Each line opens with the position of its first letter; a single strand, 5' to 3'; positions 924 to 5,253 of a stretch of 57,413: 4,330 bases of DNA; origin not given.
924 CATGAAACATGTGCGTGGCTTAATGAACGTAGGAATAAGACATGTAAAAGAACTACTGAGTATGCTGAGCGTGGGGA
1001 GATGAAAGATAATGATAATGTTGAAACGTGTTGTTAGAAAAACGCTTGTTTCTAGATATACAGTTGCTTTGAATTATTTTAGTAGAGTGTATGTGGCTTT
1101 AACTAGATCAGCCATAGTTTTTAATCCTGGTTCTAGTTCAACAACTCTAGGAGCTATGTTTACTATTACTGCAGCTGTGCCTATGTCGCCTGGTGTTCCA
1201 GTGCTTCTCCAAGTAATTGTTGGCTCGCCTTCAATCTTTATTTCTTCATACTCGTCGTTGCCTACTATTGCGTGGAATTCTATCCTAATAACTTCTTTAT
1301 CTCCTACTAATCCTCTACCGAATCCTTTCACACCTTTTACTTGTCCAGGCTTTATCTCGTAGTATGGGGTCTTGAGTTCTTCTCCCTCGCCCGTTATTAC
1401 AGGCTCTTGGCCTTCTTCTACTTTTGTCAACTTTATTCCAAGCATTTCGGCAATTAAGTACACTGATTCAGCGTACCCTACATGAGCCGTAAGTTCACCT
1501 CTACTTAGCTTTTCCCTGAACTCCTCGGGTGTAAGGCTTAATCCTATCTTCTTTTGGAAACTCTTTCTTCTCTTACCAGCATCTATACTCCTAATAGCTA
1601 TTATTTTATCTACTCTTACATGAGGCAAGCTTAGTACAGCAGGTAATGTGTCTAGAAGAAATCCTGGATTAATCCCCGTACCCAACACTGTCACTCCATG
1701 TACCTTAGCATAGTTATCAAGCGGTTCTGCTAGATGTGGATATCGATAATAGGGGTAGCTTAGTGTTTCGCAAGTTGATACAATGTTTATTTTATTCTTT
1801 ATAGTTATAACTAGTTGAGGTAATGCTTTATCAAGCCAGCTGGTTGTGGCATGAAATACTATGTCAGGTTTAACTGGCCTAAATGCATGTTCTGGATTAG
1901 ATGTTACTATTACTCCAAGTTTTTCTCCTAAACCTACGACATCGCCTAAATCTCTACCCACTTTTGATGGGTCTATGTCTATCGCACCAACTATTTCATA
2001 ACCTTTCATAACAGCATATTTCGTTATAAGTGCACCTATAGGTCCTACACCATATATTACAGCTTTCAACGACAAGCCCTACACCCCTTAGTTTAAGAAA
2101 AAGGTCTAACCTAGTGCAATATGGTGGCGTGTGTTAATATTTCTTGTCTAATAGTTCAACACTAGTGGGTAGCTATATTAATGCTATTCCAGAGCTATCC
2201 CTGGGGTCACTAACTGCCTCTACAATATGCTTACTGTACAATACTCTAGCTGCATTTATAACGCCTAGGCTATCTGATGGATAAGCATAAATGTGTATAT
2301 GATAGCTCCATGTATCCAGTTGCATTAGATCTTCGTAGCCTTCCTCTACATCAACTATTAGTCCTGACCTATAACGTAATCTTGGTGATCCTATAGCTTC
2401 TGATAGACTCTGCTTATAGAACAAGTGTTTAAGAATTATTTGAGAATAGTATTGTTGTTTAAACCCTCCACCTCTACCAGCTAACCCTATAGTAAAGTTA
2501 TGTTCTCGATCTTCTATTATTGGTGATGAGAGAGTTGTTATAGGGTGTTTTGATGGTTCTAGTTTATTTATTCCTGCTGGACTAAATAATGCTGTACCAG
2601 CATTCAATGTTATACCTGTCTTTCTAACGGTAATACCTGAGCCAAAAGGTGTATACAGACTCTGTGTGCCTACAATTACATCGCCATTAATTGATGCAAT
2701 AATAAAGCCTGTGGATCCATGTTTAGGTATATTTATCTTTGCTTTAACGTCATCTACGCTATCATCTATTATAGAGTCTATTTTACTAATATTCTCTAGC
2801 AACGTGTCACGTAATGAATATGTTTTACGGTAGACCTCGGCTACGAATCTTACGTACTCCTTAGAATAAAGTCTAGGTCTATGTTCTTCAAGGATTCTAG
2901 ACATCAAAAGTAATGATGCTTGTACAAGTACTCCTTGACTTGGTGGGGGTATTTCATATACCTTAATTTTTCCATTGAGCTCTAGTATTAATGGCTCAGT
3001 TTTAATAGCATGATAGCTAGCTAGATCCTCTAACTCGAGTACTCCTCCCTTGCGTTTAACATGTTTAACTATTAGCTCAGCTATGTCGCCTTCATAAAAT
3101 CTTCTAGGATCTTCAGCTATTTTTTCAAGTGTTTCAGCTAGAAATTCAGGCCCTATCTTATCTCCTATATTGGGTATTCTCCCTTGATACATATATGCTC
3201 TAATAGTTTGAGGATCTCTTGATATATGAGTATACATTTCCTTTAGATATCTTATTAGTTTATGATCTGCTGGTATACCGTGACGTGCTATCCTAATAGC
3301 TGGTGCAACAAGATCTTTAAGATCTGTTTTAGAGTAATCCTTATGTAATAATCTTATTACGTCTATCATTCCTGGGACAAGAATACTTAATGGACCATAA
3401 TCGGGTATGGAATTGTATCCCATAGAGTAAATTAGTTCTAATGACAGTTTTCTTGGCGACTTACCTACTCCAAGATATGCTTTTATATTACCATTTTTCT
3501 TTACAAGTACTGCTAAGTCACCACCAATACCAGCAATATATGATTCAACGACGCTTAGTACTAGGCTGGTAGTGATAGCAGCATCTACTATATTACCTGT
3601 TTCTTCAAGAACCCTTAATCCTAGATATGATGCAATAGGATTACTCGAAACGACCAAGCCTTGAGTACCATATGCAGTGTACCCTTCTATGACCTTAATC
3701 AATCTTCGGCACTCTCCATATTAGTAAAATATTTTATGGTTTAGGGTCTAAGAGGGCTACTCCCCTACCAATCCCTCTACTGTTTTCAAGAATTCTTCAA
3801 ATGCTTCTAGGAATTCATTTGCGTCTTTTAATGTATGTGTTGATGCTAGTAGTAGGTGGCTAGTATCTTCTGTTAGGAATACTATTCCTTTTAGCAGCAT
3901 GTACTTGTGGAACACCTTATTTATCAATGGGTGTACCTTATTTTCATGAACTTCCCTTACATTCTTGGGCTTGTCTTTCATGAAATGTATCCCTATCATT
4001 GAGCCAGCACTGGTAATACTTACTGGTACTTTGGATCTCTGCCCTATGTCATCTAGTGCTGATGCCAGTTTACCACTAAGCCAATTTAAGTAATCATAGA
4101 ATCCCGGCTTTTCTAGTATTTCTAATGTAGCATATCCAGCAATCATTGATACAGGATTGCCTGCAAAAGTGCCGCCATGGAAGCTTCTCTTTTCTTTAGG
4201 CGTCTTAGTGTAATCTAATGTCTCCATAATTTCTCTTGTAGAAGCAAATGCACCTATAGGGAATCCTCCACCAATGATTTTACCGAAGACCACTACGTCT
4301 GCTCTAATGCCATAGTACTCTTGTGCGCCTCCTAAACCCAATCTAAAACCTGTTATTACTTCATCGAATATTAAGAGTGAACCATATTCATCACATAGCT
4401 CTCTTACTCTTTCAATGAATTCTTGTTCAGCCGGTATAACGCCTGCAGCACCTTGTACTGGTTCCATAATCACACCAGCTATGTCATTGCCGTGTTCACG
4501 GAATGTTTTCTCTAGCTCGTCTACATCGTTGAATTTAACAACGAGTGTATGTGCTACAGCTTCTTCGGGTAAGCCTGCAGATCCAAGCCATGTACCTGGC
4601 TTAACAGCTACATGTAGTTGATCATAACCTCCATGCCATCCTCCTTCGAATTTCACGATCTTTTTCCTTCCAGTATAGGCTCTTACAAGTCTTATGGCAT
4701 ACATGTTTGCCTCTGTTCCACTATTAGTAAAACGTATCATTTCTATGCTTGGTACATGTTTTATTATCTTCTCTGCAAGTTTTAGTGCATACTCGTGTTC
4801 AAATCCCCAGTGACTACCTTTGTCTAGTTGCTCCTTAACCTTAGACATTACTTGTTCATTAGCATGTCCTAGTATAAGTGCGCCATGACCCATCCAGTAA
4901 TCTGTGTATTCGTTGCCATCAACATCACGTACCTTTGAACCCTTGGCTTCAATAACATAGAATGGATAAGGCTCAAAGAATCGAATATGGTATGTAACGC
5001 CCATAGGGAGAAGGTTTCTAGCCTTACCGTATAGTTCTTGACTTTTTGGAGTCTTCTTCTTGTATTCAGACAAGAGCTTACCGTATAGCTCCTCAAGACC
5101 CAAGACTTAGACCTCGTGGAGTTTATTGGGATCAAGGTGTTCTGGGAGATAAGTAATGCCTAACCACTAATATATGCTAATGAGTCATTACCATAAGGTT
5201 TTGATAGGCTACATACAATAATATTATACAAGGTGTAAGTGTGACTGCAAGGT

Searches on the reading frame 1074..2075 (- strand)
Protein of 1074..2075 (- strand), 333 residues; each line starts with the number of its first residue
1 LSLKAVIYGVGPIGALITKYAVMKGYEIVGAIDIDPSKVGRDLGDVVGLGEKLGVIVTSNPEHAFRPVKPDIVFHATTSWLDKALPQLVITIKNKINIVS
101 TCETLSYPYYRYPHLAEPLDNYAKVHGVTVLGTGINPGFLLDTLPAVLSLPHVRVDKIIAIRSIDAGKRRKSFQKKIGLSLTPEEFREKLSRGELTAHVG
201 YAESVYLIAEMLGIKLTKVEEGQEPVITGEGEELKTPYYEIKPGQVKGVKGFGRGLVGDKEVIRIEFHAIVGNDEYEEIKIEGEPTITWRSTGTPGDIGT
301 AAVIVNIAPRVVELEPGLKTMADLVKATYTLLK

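Call 72: search_protein_families(library=pfam, proteins=[window:1074-2075:-], max_evalue=0.001)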
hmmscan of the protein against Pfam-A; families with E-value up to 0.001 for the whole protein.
window:1074-2075:- (333 aa): 1 family
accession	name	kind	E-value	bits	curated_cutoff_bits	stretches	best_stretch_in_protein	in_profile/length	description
PF19328.4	DAP_DH_C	-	4.7e-34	118.3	23.3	1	139-325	1-191/206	2,4-diaminopentanoate dehydrogenase C-terminal domain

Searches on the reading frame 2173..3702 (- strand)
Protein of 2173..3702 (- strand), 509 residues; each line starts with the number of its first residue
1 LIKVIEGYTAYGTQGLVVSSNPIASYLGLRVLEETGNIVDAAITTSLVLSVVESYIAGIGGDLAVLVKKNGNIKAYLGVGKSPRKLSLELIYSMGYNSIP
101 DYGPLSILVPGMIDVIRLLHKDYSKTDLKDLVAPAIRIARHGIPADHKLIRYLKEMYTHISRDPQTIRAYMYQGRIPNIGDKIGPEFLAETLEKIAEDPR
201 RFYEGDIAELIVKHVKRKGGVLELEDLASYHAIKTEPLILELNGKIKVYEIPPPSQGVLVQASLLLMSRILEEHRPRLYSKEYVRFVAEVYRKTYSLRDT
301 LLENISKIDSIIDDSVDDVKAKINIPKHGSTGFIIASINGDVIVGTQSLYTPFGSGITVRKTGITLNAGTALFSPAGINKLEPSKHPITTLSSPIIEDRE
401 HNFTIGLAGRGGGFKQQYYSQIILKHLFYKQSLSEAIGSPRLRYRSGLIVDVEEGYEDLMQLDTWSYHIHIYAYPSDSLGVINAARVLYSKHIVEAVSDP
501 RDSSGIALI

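Call 72: search_protein_families(library=pfam, proteins=[window:2173-3702:-], max_evalue=0.001)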
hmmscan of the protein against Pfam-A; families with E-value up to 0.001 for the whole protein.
window:2173-3702:- (509 aa): 1 family
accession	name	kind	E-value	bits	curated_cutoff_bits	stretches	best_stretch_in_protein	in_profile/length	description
PF01019.26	G_glu_transpept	-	1e-84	285.6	27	1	30-502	2-510/512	Gamma-glutamyltranspeptidase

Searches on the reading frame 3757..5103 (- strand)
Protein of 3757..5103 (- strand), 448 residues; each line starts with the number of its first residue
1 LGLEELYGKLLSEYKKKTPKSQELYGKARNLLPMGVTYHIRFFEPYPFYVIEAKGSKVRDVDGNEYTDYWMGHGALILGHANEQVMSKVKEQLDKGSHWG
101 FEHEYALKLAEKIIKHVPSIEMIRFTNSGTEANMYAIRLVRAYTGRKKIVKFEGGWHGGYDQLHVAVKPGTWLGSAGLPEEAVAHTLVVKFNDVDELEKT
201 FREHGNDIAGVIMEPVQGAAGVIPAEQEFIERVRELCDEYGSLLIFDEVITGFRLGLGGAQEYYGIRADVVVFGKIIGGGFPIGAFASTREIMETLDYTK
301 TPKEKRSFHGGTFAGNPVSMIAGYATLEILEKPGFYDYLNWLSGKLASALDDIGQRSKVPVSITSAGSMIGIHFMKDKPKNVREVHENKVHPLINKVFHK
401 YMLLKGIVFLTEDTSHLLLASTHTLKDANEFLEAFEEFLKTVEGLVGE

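Call 72: search_protein_families(library=pfam, proteins=[window:3757-5103:-], max_evalue=0.001)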
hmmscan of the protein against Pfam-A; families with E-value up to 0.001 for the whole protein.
window:3757-5103:- (448 aa): 3 families
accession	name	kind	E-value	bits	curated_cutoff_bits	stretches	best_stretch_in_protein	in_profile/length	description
PF00202.27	Aminotran_3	-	1.1e-77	261.9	30.5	1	47-428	10-390/403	Aminotransferase class-III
PF01212.27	Beta_elim_lyase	-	0.00023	21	27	1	114-327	41-244/288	Beta-eliminating lyase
PF00155.27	Aminotran_1_2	-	0.00047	19.9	19.7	0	191-256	127-194/361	Aminotransferase class I and II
